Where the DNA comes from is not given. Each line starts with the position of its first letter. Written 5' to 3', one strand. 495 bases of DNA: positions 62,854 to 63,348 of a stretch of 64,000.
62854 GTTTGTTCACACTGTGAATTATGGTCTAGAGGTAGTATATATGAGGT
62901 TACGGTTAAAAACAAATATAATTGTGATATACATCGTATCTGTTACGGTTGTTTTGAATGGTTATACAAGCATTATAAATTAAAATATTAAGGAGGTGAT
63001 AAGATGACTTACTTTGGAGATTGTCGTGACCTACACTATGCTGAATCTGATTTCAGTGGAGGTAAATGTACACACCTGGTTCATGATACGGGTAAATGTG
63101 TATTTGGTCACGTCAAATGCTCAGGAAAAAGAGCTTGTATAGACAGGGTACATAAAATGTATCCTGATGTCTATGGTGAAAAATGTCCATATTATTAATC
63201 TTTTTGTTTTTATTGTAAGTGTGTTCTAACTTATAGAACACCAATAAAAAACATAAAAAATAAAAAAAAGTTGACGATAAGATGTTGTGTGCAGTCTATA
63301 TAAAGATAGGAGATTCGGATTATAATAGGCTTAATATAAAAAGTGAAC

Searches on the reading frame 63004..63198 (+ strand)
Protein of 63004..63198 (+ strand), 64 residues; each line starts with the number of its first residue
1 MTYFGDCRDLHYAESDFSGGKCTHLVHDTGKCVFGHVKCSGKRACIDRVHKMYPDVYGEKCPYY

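Call 50: search_protein_families(library=pfam, proteins=[window:63004-63198:+], max_evalue=1)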
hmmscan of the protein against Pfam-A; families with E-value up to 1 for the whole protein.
window:63004-63198:+ (64 aa): 2 families
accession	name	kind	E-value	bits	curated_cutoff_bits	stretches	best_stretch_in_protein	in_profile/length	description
PF18044.7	zf-CCCH_4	-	0.12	12.6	24.6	1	22-39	3-17/22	CCCH-type zinc finger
PF08093.16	Toxin_23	-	0.18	12.4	22.2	1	32-45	2-15/30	Magi 5 toxic peptide family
